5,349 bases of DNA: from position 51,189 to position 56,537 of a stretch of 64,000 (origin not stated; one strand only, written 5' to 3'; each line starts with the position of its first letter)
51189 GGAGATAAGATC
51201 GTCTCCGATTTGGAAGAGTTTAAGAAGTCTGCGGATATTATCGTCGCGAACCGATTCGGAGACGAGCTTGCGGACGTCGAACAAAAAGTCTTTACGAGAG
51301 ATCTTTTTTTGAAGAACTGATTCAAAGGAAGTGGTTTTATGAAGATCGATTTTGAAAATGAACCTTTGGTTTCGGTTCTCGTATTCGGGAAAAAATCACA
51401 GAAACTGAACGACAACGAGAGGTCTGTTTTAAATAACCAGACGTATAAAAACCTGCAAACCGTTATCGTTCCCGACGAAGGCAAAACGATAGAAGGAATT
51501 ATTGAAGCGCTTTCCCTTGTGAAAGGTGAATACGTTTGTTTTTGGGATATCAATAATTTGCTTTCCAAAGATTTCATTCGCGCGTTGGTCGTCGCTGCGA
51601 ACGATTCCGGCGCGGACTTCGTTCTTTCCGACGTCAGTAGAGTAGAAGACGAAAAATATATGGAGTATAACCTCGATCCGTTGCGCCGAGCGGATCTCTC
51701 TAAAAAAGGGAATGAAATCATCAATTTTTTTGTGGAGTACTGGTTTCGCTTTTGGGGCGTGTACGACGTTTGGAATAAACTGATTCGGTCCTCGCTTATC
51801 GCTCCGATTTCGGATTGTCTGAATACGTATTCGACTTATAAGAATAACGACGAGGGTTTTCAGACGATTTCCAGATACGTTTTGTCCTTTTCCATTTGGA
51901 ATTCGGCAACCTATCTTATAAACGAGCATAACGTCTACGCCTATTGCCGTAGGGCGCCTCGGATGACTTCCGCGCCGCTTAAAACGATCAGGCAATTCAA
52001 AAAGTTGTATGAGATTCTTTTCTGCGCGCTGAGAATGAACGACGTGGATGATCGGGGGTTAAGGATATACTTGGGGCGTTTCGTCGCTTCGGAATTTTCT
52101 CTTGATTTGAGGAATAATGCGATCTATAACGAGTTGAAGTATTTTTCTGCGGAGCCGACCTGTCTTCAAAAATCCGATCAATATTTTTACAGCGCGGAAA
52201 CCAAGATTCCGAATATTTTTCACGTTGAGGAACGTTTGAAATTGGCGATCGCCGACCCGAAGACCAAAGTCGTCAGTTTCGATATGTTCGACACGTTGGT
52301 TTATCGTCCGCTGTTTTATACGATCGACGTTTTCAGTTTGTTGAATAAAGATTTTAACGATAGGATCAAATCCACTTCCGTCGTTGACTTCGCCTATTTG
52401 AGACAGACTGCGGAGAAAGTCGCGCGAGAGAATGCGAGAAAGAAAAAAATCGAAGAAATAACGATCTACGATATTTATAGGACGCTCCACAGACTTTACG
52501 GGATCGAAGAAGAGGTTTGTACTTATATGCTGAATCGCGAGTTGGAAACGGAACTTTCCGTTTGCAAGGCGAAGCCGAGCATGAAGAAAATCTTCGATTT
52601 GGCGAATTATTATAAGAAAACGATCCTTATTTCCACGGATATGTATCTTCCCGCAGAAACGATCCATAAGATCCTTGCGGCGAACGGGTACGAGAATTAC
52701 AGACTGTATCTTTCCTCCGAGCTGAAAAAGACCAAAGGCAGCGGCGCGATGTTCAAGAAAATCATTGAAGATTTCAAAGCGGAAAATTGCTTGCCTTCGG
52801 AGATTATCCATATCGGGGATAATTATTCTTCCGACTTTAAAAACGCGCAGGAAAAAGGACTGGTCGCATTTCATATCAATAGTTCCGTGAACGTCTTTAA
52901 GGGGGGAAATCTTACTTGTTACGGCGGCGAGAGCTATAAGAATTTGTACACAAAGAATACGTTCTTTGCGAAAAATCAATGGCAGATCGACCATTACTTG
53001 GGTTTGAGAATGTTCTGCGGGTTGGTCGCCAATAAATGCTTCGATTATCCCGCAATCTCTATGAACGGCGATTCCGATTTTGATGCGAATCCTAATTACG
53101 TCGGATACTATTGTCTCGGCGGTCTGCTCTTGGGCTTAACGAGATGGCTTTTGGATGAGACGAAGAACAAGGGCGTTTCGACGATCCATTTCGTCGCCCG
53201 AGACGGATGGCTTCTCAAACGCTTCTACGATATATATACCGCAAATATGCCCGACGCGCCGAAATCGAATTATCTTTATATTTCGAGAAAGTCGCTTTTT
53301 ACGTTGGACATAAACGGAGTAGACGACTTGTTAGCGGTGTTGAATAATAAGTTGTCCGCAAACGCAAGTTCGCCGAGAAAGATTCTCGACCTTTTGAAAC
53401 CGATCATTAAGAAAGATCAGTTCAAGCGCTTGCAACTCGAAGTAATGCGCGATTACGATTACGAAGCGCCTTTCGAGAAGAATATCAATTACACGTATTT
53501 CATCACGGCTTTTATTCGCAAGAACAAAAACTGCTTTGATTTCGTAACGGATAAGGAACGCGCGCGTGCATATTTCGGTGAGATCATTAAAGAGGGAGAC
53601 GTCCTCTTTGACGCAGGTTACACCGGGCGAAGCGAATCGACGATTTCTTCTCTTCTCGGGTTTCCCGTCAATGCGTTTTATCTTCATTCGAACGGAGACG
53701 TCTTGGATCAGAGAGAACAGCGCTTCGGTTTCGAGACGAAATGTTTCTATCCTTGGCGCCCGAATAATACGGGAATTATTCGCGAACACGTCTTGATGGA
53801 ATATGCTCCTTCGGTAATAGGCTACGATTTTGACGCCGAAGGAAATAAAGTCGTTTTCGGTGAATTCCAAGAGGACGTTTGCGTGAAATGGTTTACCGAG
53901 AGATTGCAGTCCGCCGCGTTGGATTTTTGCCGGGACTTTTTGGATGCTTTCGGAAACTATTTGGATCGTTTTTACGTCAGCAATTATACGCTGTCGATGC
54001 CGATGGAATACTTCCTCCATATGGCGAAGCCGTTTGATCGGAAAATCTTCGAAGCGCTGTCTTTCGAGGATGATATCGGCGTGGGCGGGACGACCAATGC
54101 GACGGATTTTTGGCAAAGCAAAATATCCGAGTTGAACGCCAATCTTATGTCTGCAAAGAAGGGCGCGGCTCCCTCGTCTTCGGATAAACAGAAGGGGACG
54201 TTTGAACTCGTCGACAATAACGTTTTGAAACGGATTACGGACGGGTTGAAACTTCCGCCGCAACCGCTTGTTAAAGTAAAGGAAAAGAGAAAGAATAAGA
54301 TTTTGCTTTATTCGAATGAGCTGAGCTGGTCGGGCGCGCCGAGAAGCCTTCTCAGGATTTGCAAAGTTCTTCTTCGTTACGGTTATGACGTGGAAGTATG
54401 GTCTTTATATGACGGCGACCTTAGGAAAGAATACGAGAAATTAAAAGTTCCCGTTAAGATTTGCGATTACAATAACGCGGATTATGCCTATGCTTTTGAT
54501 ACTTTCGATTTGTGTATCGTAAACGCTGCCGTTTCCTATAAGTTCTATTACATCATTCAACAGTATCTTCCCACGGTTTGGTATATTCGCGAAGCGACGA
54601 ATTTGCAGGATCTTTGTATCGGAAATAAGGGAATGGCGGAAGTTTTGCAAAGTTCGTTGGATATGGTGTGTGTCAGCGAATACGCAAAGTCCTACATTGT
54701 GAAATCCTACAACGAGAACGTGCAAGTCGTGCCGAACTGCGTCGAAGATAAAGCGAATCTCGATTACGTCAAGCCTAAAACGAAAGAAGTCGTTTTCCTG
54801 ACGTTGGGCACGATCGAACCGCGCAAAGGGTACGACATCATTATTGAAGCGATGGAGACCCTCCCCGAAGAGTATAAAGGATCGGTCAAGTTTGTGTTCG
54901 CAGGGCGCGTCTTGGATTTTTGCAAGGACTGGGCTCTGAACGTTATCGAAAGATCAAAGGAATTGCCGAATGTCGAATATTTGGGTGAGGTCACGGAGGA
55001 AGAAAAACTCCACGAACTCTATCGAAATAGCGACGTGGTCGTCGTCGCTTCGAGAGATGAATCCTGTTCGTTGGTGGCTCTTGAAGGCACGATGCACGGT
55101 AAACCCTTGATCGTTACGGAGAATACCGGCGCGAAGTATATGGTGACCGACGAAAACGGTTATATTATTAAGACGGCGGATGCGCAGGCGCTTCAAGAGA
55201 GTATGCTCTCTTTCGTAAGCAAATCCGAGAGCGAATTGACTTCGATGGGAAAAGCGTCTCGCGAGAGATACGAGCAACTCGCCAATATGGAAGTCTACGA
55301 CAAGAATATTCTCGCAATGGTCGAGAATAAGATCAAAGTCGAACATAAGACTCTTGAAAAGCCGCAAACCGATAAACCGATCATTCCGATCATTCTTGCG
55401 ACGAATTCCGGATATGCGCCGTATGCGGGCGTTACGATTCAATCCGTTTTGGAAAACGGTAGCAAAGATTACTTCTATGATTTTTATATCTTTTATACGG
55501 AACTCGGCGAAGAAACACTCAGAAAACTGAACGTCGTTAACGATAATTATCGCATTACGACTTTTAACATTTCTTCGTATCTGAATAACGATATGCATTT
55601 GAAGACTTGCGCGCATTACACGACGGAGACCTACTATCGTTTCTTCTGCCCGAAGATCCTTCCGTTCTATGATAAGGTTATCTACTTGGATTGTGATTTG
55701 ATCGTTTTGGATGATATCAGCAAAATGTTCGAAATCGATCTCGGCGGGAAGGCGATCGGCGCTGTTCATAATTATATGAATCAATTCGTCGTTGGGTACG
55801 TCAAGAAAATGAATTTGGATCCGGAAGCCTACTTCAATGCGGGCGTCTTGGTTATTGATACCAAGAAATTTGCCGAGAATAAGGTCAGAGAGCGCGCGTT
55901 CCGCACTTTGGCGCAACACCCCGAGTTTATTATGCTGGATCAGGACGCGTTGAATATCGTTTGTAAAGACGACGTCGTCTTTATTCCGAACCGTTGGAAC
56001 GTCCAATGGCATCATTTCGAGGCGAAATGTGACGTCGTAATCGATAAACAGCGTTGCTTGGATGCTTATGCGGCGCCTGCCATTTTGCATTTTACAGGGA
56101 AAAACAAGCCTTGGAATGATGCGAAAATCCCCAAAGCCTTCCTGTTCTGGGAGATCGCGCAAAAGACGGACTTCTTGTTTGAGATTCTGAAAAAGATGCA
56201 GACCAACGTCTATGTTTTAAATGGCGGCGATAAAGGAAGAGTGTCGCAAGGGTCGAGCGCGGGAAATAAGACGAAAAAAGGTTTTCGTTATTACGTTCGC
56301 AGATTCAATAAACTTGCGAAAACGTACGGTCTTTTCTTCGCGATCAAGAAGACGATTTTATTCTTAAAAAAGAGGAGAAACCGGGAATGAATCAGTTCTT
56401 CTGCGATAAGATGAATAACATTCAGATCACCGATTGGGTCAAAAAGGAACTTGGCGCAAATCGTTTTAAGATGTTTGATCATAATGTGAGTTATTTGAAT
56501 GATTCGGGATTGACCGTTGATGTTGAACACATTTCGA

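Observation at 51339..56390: Five-domain polysaccharide synthase with a probable PRPP-dependent ribofuranosyltransferase core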

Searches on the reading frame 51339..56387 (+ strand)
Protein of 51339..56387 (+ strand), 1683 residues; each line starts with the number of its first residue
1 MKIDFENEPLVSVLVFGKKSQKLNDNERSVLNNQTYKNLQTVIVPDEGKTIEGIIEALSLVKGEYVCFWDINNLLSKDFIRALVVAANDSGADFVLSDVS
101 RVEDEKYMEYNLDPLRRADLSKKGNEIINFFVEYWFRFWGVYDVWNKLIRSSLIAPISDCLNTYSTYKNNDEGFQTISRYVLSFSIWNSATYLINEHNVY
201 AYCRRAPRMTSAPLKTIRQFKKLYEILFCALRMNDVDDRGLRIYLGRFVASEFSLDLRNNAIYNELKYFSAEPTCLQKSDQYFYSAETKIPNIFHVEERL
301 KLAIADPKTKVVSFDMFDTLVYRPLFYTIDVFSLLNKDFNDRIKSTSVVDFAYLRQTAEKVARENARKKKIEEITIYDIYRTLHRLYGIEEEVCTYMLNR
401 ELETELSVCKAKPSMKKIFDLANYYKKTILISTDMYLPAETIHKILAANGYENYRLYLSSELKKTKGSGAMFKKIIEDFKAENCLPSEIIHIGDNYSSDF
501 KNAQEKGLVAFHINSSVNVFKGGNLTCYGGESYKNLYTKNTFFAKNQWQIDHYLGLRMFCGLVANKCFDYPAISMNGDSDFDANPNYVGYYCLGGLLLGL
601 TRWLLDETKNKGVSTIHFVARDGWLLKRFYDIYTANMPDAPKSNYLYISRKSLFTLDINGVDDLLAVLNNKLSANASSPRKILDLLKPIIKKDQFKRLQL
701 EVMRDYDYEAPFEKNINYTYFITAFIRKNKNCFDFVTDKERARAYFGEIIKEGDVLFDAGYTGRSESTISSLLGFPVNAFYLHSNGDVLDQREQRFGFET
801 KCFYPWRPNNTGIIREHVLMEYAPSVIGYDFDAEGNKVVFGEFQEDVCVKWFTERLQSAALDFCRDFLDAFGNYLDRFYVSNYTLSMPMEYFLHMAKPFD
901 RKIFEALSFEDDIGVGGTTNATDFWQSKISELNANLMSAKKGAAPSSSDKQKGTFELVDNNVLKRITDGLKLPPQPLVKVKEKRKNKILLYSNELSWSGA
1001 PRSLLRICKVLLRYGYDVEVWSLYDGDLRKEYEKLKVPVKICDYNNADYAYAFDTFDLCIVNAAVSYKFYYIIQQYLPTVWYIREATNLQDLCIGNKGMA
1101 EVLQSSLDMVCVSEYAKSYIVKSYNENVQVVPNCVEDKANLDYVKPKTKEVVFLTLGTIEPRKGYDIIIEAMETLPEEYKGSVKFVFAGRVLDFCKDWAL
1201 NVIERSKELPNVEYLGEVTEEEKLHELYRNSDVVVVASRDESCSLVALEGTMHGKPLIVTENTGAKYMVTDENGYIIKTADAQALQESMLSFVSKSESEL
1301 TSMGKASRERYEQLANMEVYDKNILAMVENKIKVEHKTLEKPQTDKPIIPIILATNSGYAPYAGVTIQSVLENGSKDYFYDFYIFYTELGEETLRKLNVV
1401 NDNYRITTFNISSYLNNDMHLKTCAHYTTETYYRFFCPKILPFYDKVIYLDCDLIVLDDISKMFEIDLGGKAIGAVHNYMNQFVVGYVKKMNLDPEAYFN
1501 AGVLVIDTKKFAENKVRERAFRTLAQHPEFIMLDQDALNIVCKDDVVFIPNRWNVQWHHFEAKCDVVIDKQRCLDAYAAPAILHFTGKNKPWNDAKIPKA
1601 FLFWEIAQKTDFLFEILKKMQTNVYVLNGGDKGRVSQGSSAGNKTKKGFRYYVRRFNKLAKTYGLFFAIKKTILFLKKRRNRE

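Call 4: search_protein_families(library=pfam, proteins=[window:51339-56387:+], max_evalue=0.1)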
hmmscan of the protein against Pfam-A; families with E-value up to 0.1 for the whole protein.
window:51339-56387:+ (1683 aa): 8 families
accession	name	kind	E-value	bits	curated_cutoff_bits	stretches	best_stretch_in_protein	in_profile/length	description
PF01501.26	Glyco_transf_8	-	9.4e-49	166.7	24.3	1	1351-1594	2-251/253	Glycosyl transferase family 8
PF00534.26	Glycos_transf_1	-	2e-25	89.7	26.4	1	1146-1309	11-171/172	Glycosyl transferases group 1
PF13692.12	Glyco_trans_1_4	-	3.6e-20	73.1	27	1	1152-1292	3-139/142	Glycosyl transferases group 1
PF20706.3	GT4-conflict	-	3.9e-09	36.4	26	1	1128-1272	175-323/385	Family 4 Glycosyltransferase in conflict systems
PF18404.7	Glyco_transf_24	-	1e-06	28.8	25.7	1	1357-1545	10-208/268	Glucosyltransferase 24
PF16994.11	Glyco_trans_4_5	-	1.1e-06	28.9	26.6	1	987-1069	4-85/172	Glycosyl-transferase family 4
PF00702.32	Hydrolase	-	1.5e-05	25.9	26.4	1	310-499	2-183/191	haloacid dehalogenase-like hydrolase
PF13439.12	Glyco_transf_4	-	0.0032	17.9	28.5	0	1109-1136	137-167/170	Glycosyltransferase Family 4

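Call 5: search_protein_families(library=ncbifam, proteins=[window:51339-56387:+], max_evalue=0.1)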
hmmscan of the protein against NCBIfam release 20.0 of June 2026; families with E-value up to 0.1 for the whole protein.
window:51339-56387:+ (1683 aa): 29 families (the best 25 are shown)
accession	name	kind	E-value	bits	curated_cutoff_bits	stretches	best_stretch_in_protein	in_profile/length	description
TIGR04157.1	glyco_rSAM_CFB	subfamily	1.1e-21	77.3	400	1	1101-1327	165-405/406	TIGR04157 family glycosyltransferase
NF011718.0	PRK15171.1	equivalog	2.8e-21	76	461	1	1332-1596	11-277/337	lipopolysaccharide 3-alpha-galactosyltransferase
NF038229.1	Glyco4_Geo_Pelo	equivalog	7.2e-17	61.4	400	1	1099-1304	103-312/338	GPMC system family 4 glycosyltransferase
NF041010.1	glycosy_Agl16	equivalog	9.5e-17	60.9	575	1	1108-1289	136-312/352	glycosylation protein Agl16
TIGR04047.1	MSMEG_0565_glyc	hypoth_equivalog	7.5e-14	51.6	259.85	1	1068-1311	105-358/373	MSMEG_0565 family glycosyltransferase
NF046085.1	XrtY_assoc_Gly1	equivalog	3.8e-12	45.8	400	1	1109-1301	164-355/387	XrtY-associated glycosyltransferase XYAG1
NF041876.1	EPS_EpsE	equivalog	5.2e-12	45.7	400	1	1144-1313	207-378/389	exopolysaccharide biosynthesis GT4 family glycosyltransferase EpsE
NF012028.0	PRK15484.1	subfamily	1.3e-10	41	618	1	1100-1280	134-328/380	lipopolysaccharide N-acetylglucosaminyltransferase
NF038255.1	exopoly_VpsD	equivalog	4.3e-10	39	300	1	1107-1261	157-313/381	VpsD family glycosyltransferase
TIGR03088.1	stp2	hypoth_equivalog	4.6e-10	39.1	409.05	1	1147-1318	191-360/374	TIGR03088 family PEP-CTERM/XrtA system glycosyltransferase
TIGR02095.1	glgA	subfamily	6.5e-10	38.3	328.45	1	1145-1302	289-448/477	glycogen/starch synthase, ADP-glucose type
TIGR03999.1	thiol_BshA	equivalog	7.7e-10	38.2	273.7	1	1125-1312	166-354/375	N-acetyl-alpha-D-glucosaminyl L-malate synthase BshA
TIGR03449.1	mycothiol_MshA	equivalog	3.8e-09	36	462.5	1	1149-1313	219-386/406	D-inositol-3-phosphate glycosyltransferase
NF007640.0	PRK10307.1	subfamily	8.1e-08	31.6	276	1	1148-1334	227-406/411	WcaI family glycosyltransferase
TIGR04348.1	TIGR04348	equivalog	9.4e-08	31.4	300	1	1108-1311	98-292/310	selenoneine biosynthesis selenosugar synthase SenB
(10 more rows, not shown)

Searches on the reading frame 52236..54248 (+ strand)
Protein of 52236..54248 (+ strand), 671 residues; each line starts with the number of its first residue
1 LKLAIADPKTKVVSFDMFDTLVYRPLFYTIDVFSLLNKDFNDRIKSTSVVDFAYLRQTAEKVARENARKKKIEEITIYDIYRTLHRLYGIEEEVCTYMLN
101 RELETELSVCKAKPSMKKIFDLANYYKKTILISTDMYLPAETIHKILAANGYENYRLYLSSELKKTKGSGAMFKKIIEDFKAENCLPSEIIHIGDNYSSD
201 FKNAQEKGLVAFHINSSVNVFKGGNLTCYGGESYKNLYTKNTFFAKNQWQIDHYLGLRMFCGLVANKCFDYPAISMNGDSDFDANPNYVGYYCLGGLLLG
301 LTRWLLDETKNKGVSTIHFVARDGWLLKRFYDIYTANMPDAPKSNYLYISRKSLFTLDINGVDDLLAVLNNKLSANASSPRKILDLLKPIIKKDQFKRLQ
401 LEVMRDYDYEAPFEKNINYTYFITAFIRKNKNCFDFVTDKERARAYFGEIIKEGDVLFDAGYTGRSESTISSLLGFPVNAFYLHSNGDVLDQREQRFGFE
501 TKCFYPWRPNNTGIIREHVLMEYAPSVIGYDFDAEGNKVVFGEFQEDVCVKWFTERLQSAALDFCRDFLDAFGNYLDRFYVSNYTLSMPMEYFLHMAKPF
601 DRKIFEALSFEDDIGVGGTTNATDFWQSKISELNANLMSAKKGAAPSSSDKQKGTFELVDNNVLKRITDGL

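Call 8: search_solved_structures(query=window:52236-54248:+, max_evalue=10, show_alignments=3)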
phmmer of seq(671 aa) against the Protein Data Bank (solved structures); distinct sequences matched with E-value up to 10: 5.
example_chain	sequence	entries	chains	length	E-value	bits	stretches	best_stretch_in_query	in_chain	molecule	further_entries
9h50_A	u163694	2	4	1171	2e-14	55.9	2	12-208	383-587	Bcs3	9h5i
8a0c_A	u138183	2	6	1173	2e-14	55.9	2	12-208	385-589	Bcs3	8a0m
7shg_A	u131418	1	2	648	8.3e-14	53.9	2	11-216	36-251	Ribofuranosyl transferase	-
2om6_A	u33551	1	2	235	0.00016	23.2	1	127-217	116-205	Probable phosphoserine phosphatase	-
1nzi_A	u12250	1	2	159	0.63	11.3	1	539-595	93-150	Complement C1s component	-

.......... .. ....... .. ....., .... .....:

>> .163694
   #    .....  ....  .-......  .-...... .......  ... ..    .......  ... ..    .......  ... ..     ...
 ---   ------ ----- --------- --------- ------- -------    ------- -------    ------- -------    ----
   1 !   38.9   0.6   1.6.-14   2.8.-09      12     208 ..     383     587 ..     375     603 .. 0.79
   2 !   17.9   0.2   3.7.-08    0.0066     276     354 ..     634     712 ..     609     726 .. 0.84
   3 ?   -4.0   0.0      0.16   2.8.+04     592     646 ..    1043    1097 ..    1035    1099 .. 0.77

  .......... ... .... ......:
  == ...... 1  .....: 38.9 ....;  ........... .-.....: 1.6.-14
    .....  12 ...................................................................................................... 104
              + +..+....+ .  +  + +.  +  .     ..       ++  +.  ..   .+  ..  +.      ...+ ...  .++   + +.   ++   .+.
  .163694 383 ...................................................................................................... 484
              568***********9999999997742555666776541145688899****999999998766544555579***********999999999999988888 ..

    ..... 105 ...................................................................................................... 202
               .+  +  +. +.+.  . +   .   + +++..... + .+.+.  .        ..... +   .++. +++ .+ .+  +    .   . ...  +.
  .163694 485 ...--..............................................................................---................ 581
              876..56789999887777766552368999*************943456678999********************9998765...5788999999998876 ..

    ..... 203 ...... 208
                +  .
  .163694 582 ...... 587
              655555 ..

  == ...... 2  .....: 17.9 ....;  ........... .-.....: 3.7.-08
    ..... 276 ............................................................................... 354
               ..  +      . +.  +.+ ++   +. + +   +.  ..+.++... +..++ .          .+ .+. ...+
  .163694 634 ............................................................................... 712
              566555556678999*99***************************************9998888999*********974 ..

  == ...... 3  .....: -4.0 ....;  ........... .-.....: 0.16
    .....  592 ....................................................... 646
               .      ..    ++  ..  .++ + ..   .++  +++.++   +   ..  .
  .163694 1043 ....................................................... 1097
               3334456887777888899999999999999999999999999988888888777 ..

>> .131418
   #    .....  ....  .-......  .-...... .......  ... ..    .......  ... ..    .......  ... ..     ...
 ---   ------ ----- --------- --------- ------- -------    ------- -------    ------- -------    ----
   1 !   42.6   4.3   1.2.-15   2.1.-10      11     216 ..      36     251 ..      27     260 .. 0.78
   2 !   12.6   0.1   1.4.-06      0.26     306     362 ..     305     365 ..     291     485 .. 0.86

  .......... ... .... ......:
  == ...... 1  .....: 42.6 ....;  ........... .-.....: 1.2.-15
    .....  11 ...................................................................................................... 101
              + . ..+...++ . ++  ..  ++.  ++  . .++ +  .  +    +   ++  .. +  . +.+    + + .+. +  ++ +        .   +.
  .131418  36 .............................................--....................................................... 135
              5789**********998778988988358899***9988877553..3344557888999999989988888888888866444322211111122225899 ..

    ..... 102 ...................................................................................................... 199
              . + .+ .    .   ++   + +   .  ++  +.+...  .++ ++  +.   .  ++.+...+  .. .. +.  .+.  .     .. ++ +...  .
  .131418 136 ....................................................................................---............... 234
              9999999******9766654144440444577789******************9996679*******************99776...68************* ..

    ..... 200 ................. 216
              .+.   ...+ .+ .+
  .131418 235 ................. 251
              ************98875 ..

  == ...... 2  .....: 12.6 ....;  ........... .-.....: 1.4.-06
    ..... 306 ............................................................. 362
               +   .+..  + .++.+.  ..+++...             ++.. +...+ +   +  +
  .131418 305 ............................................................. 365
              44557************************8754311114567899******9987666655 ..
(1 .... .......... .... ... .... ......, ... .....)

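Call 15: find_homologous_proteins(query=window:52236-54248:+)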
Query window:52236-54248:+ (671 aa): 94 proteins with E <= 0.001 among 8000 candidates.
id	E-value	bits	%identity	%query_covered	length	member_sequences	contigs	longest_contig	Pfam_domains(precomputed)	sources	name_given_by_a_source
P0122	2.5e-126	441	37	94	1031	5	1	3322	PF10111.15,PF13641.13,PF00535.33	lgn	-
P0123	2.5e-120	421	37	98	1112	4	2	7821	PF13419.13,PF10111.15,PF13641.13,PF00702.33,PF00535.33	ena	-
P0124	8.1e-119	416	36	95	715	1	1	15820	-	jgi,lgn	jgi:FMN phosphatase YigB (HAD superfamily)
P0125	3.7e-117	410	34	97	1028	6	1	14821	PF13641.13,PF00702.33,PF00535.33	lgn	-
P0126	3.2e-115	404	36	94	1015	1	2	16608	PF10111.15,PF00535.33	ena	-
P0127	1.7e-107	378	33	94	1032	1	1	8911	PF10111.15,PF13641.13,PF00702.33,PF00535.33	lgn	-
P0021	4.2e-104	367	35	97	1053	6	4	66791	PF10111.15,PF00535.33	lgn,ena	-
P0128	6.2e-101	357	33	95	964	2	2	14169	-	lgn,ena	-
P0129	1.3e-100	356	33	94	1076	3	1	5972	PF10111.15,PF13641.13,PF00535.33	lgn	-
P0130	2.5e-99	351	31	95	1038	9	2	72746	PF10111.15,PF13506.14,PF13641.13,PF00702.33,PF13242.13,PF00535.33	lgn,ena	-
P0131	4.9e-98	347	31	95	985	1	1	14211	PF00702.33,PF00535.33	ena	-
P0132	1.0e-95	340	33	93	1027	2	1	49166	PF10111.15,PF13506.14,PF13641.13,PF00535.33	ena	-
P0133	3.7e-95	338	32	95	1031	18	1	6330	PF10111.15,PF13641.13,PF00702.33,PF13242.13,PF00535.33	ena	-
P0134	6.9e-94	333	31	100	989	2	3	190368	PF00535.33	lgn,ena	-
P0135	3.9e-93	331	32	99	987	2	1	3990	PF13419.13,PF00702.33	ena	-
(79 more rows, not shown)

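Call 23: search_protein_representatives(protein=window:52236-54248:+)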
Query: 671 residues. Proteins with E-value up to 0.001 (for the whole library): 9216; up to 1e-10: 6417; up to 1e-30: 893. The best 150 are listed.
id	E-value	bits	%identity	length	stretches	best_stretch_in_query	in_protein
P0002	0.0e+00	1532.8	99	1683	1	1-671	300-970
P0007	1.7e-167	574.9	43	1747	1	7-643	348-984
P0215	9.6e-155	532.8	98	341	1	333-570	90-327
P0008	2.0e-153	528.5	42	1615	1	2-633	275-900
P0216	3.9e-141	487.9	39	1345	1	5-632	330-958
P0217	1.9e-138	479.0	39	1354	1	3-630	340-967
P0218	9.4e-134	463.5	39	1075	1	2-655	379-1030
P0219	1.9e-133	462.5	40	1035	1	2-631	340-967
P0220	8.2e-132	457.1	39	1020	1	6-636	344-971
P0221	2.3e-130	452.2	39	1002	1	5-647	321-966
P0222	3.9e-130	451.5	38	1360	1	2-633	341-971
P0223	1.0e-128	446.8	38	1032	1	5-633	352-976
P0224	1.5e-126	439.7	38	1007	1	2-632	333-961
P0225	4.4e-124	431.5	36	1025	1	8-635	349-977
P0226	2.3e-123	429.2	36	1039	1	2-632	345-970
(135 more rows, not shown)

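Call 72: search_protein_families(library=pfam, proteins=[P0122], max_evalue=0.001)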
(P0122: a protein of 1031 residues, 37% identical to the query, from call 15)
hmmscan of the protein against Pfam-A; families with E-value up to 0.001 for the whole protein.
P0122 (1031 aa): 4 families
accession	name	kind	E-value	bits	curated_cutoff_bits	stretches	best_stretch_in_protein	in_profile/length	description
PF00535.33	Glycos_transf_2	-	1.7e-40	139.2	23.3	1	12-136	1-125/168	Glycosyl transferase family 2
PF10111.15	Glyco_tranf_2_2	-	1.8e-11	44.5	27.3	1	12-112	1-104/276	Glycosyltransferase like family 2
PF13641.12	Glyco_tranf_2_3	-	2.8e-09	37.8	27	1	11-117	3-114/230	Glycosyltransferase like family 2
PF13704.12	Glyco_tranf_2_4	-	0.00068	20.5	27.5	0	19-103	2-85/98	Glycosyl transferase family 2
